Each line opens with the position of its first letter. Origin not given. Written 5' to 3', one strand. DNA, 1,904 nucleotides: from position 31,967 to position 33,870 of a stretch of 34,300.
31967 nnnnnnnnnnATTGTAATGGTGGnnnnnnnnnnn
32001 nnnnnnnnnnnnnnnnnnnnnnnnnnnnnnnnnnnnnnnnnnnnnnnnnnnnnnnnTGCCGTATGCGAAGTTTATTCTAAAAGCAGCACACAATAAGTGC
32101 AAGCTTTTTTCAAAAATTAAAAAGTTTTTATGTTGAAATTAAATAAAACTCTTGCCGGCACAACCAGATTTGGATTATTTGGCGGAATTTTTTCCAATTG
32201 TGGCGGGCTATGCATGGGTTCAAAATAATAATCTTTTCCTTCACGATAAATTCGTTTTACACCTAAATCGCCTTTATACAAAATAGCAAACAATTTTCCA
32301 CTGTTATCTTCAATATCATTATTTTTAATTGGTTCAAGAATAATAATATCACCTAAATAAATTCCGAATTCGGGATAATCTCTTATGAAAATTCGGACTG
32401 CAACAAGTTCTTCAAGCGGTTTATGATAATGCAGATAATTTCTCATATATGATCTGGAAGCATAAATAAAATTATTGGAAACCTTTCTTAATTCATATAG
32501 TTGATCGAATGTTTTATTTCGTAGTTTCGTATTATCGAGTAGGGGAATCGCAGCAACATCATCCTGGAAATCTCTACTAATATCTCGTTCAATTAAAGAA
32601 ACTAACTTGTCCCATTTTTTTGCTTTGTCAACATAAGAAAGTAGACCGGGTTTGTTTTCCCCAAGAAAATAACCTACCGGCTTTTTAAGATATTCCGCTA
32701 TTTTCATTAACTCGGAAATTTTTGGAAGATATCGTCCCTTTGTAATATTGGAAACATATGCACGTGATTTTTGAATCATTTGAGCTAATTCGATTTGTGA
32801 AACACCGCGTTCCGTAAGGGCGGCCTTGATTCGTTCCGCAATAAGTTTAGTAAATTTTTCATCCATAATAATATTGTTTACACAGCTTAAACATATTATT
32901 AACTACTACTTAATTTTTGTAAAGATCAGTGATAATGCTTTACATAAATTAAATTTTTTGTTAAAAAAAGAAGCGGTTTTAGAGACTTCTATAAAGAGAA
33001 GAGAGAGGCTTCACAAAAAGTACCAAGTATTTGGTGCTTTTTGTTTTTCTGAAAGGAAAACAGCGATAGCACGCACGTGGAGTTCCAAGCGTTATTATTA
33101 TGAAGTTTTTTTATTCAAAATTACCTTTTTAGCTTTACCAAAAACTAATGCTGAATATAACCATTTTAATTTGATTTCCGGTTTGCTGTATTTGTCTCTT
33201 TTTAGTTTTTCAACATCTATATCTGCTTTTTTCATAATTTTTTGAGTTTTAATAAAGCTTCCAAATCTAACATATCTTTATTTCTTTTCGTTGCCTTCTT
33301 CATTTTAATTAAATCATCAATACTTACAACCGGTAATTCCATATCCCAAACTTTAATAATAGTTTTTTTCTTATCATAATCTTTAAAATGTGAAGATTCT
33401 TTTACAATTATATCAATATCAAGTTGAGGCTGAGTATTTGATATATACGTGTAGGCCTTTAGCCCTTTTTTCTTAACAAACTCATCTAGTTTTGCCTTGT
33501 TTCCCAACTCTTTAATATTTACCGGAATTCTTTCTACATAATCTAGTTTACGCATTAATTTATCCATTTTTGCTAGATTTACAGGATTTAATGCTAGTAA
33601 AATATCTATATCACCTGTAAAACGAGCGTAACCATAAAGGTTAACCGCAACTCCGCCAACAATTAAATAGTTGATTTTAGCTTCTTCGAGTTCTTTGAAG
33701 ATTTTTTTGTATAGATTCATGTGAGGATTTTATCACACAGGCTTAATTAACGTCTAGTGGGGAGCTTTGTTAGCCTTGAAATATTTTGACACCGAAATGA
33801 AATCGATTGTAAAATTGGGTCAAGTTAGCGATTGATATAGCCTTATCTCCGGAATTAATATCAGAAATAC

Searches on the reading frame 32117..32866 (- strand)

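Call 8: search_protein_families(library=pfam, proteins=[window:32117-32866:-])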
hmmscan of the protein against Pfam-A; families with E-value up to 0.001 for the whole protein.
window:32117-32866:- (249 aa): 4 families
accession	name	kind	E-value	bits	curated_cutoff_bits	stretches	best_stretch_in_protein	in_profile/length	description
PF01381.28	HTH_3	-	1.3e-12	48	23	1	13-67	1-55/55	Helix-turn-helix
PF12844.13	HTH_19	-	6.2e-08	32.9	30.2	1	11-64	2-55/64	Helix-turn-helix domain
PF13443.12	HTH_26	-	0.00011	22.9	22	1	12-61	1-51/63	Cro/C1-type HTH DNA-binding domain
PF13560.12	HTH_31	-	0.00045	20.9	27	1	17-60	10-54/64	Helix-turn-helix domain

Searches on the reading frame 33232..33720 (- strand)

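Call 8: search_protein_families(library=pfam, proteins=[window:33232-33720:-])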
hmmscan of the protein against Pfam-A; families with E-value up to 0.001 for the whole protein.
window:33232-33720:- (162 aa): 2 families
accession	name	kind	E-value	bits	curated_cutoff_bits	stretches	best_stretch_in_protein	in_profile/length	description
PF08843.17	AbiEii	-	1e-05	26.1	22.5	1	19-158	16-170/238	Nucleotidyl transferase AbiEii toxin, Type IV TA system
PF19502.5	DUF6036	-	0.00075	19.8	23.6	0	12-155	11-117/164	Nucleotidyltransferase of unknown function (DUF6036)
